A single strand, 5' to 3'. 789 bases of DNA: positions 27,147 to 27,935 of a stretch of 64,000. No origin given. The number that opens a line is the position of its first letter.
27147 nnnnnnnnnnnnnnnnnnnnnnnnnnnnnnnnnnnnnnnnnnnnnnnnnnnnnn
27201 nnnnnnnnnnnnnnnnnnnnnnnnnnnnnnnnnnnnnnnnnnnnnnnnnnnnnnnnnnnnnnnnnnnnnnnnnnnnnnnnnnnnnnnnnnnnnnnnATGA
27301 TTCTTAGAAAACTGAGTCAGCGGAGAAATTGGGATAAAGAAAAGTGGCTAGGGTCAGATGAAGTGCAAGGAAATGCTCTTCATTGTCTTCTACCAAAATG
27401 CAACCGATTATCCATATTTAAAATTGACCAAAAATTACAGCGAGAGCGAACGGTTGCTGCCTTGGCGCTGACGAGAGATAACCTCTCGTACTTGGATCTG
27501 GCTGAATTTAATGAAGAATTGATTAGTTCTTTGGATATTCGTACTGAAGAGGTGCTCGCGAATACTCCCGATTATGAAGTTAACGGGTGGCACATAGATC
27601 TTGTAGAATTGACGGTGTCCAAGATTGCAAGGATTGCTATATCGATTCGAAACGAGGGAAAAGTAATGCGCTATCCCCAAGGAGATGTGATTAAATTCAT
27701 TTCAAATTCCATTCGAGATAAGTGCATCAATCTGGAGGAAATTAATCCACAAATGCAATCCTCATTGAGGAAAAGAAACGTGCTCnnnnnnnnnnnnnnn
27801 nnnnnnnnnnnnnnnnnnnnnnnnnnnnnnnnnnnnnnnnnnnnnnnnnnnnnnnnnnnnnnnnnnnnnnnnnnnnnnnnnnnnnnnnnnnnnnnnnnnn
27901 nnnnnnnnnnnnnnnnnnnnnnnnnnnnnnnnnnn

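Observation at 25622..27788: Translationally coupled three-gene operon of unassignable proteins in islet 1: candidate undescribed (defence?) system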

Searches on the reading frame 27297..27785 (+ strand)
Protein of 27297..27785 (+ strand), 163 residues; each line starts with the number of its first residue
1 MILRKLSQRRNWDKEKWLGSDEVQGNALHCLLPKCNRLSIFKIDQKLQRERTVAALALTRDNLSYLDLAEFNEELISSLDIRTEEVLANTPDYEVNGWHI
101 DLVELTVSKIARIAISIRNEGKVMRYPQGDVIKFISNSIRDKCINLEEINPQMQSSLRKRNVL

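Call 3: search_protein_families(library=pfam, proteins=[window:27297-27785:+], max_evalue=1)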
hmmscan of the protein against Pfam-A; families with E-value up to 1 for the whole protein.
window:27297-27785:+ (163 aa): 0 families

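Call 4: search_protein_families(library=ncbifam, proteins=[window:27297-27785:+], max_evalue=1)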
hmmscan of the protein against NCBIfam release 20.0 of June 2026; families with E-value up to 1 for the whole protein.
window:27297-27785:+ (163 aa): 1 family
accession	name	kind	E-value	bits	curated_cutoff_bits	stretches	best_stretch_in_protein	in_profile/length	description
TIGR00731.1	bL25_bact_ctc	equivalog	0.05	13.3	73.1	1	70-143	50-128/176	50S ribosomal protein L25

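Call 5: search_protein_families(library=padloc, proteins=[window:27297-27785:+], max_evalue=1)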
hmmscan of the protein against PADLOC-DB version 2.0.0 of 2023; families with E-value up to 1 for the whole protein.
window:27297-27785:+ (163 aa): 0 families

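Call 6: search_protein_families(library=phrogs, proteins=[window:27297-27785:+], max_evalue=1)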
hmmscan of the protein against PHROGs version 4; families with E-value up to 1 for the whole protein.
window:27297-27785:+ (163 aa): 2 families
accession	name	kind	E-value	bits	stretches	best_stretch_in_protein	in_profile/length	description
phrog_10743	-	unknown function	1.4e-10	42.4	1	2-160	4-171/178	-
phrog_25584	-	unknown function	0.13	13.3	0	24-66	26-67/145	-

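Call 11: find_homologous_proteins(query=window:27297-27785:+)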
Query window:27297-27785:+ (163 aa): 7 proteins with E <= 0.001 among 78 candidates.
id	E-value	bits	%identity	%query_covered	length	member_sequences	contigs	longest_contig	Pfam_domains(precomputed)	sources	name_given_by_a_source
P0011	7.2e-101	352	100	100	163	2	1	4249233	-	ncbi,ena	-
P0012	6.1e-80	284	78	100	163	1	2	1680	-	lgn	-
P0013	4.0e-40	155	51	100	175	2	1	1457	-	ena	-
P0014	3.4e-39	152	50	96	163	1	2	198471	-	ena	-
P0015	9.3e-37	144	49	100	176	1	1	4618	-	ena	-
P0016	1.6e-35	140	45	99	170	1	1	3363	-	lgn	-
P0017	5.2e-33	132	42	99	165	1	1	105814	-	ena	-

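Call 14: find_encoding_contigs(protein=P0014, flank=8000, max_places=3)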
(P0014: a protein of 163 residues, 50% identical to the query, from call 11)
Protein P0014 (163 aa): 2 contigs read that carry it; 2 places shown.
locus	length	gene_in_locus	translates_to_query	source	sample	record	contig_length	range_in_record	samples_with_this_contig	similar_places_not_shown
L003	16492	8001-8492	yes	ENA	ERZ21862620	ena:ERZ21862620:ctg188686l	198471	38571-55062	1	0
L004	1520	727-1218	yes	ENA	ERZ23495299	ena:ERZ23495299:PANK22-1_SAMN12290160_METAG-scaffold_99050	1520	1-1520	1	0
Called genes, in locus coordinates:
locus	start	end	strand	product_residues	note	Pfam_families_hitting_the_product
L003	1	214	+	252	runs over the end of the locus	PF13350:Y_phosphatase3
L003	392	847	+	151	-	PF08327:AHSA1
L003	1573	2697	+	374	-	PF13289:SIR2_2 (faint)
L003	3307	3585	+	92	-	PF00665:rve (weak)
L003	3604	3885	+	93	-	-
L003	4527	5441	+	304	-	-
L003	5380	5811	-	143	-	-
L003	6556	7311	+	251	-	-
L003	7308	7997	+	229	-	-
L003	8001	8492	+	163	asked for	-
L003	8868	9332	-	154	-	-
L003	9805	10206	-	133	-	-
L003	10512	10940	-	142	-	PF01575:MaoC_dehydratas (weak)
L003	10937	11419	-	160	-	-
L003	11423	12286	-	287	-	PF02629:CoA_binding, PF13380:CoA_binding_2 (faint), PF00549:Ligase_CoA, PF13607:Succ_CoA_lig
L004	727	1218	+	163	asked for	-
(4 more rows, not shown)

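Call 15: find_encoding_contigs(protein=P0017, flank=8000, max_places=3)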
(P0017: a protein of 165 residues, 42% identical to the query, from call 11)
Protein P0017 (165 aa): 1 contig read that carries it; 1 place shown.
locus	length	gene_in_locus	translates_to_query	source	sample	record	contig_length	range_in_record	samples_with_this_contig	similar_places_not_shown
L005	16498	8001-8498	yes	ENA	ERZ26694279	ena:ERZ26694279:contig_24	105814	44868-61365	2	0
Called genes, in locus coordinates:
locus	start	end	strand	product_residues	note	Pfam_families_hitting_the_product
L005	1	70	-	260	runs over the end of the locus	PF13091:PLDc_2, PF00614:PLDc (weak)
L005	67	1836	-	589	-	PF09369:MZB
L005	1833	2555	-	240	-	PF00271:Helicase_C (weak)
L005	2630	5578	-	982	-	PF20215:DUF6575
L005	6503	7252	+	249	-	-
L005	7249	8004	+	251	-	-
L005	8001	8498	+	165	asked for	-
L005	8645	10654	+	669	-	PF00583:Acetyltransf_1 (weak), PF13673:Acetyltransf_10, PF13508:Acetyltransf_7 (weak)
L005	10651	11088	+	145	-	-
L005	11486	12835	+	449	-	PF01609:DDE_Tnp_1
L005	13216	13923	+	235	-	-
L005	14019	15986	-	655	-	PF13175:AAA_15, PF13304:AAA_21 (weak)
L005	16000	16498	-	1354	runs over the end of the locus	PF02384:N6_Mtase (weak), PF20473:MmeI_Mtase (weak), PF07669:Eco57I, PF20473:MmeI_Mtase, PF20466:MmeI_TRD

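Call 26: search_solved_structures(query=A2, max_evalue=10)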
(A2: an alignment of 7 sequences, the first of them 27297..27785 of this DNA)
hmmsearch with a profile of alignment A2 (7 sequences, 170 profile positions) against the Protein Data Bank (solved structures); distinct sequences matched with E-value up to 10: 0.

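Call 32: find_related_loci(query=A2, collection=viral_contigs, flank=10000)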
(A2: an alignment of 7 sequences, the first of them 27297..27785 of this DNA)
Query A2 (163 aa) in viral_contigs; peptide patterns used: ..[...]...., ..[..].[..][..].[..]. (x = any residue, [..] = any of these).
94 stretches matched a pattern, but none encodes a relative of the query by tblastn (E <= 1e-3).

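Call 37: predict_structure(alignment_id=A2)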
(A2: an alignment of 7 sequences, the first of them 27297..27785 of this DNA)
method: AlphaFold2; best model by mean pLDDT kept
length: 163 residues; sequences in the alignment: 7
mean_pLDDT: 87.8   pTM: 0.84
mean pLDDT of the five models: 87.8, 81.2, 78.6, 77.5, 75.9
residues with pLDDT >= 90: 87; 70-90: 65; 50-70: 11; < 50: 0
segments of 3 or more residues with pLDDT < 50: none
pLDDT, mean of each block of 10 residues (from residue 1): 85 63 69 90 93 95 91 86 89 92 90 86 92 96 94 94 91
secondary structure, 60 per line:
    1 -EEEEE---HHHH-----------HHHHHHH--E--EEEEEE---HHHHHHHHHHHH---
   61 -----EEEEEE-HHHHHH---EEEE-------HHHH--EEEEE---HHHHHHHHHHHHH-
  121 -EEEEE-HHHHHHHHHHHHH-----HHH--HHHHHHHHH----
elements in order: E2-6 H10-13 H25-31 E37-42 H46-57 E66-71 H73-78 E82-85 H93-96 E99-103 H107-119 E122-126 H128-140 H151-159

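Call 42: fold_search(model_id=the predicted structure, library=pdb)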
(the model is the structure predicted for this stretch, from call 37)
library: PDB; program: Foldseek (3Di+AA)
matches with E <= 10: 82; with E <= 0.001: 0
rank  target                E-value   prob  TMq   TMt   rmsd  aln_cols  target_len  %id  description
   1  4v19_J                4.5e-01  0.10  0.20  0.19  13.0       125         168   13  Structure of the large subunit of the mammalian mitoribosome, part 1 of 2 (released 2014-10-08)
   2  7cii_A                1.2e+00  0.06  0.18  0.07  10.5        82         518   13  Crystal structure of L-methionine decarboxylase from Streptomyces sp.590 in complexed with L- methionine methyl ester  (released 2021-01-27)
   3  7cig_A                1.2e+00  0.06  0.18  0.07  10.5        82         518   13  Crystal structure of L-methionine decarboxylase Q64A mutant from Streptomyces sp.590 in complexed with L- methionine m (released 2021-01-27)
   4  3euc_A                1.4e+00  0.07  0.19  0.10  12.3        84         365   11  Crystal structure of histidinol-phosphate aminotransferase (YP_297314.1) from RALSTONIA EUTROPHA JMP134 at 2.05 A reso (released 2008-11-11)
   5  7cii_B                1.5e+00  0.06  0.20  0.07  10.4        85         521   13  Crystal structure of L-methionine decarboxylase from Streptomyces sp.590 in complexed with L- methionine methyl ester  (released 2021-01-27)
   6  4hpp                  1.5e+00  0.02  0.17  0.09  17.0       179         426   11  Crystal structure of novel glutamine synthase homolog (released 2012-12-26)
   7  7cij_B                1.7e+00  0.06  0.20  0.07  10.4        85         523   13  Crystal structure of L-methionine decarboxylase from Streptomyces sp.590 in complexed with 3-methlythiopropylamine (ex (released 2021-01-27)
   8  1fg3                  1.7e+00  0.06  0.18  0.10  12.6        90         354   14  CRYSTAL STRUCTURE OF L-HISTIDINOL PHOSPHATE AMINOTRANSFERASE COMPLEXED WITH L-HISTIDINOL (released 2001-08-22)
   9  4q7a_C                1.7e+00  0.02  0.11  0.07  15.1       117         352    9  Crystal Structure of N-acetyl-ornithine/N-acetyl-lysine Deacetylase from Sphaerobacter thermophilus (released 2014-07-02)
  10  7cif_A                1.8e+00  0.07  0.21  0.08  10.4        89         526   13  Crystal structure of L-methionine decarboxylase from Streptomyces sp.590 (internal aldimine form). (released 2021-01-27)
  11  7cim_A                1.8e+00  0.06  0.19  0.07  10.5        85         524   15  Crystal structure of L-methionine decarboxylase from Streptomyces sp.590 in complexed with 3-methlythiopropylamine (ge (released 2021-01-27)
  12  7cif_B                2.1e+00  0.06  0.20  0.07  10.3        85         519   13  Crystal structure of L-methionine decarboxylase from Streptomyces sp.590 (internal aldimine form). (released 2021-01-27)
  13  7cig_B                2.1e+00  0.06  0.20  0.07  10.4        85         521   13  Crystal structure of L-methionine decarboxylase Q64A mutant from Streptomyces sp.590 in complexed with L- methionine m (released 2021-01-27)
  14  6n7r_G                2.3e+00  0.03  0.21  0.16  14.2       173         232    9  Saccharomyces cerevisiae spliceosomal E complex (ACT1) (released 2019-09-18)
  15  3ksb_A                2.5e+00  0.02  0.17  0.08  13.8       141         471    7  Detailed structural insight into the DNA cleavage complex of type IIA topoisomerases (re-sealed form) (released 2010-05-05)
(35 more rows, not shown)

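Call 69: search_solved_structures(query=A6, max_evalue=10)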
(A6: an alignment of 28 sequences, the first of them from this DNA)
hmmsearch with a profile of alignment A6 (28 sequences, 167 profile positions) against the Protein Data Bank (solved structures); distinct sequences matched with E-value up to 10: 0.

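Call 70: search_protein_families(library=pfam, alignment_id=A6, max_evalue=1)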
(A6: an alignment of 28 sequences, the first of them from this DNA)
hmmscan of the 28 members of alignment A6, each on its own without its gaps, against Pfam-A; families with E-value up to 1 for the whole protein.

A. member 1, seq(163 aa): 0 families

B. families by the number of members that match (of 28 scanned): 8 families
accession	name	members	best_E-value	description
PF09548.15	Spore_III_AB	2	0.025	Stage III sporulation protein AB (spore_III_AB)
PF07675.18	Cleaved_Adhesin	1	0.015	Cleaved Adhesin Domain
PF16136.10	NLS_NINJA_AFP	1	0.029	Putative nuclear localisation signal in Ninja/AFP proteins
PF12363.14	Phage_TAC_12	1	0.047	Phage tail assembly chaperone protein, TAC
PF14039.11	YusW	1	0.097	YusW-like protein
PF25800.1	FimV_N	1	0.15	FimV N-terminal domain Ig-like domain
PF13976.11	gag_pre-integrs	1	0.21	GAG-pre-integrase domain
PF24936.1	DUF7753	1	0.24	Domain of unknown function (DUF7753)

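Call 74: search_dna_similar(query=window:27297-27785:+, collection=phages, mode=protein, max_evalue=0.001)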
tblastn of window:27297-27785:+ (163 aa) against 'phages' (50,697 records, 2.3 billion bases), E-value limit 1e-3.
No match.

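Call 105: find_encoding_contigs(protein=P0011, flank=10000, max_places=2)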
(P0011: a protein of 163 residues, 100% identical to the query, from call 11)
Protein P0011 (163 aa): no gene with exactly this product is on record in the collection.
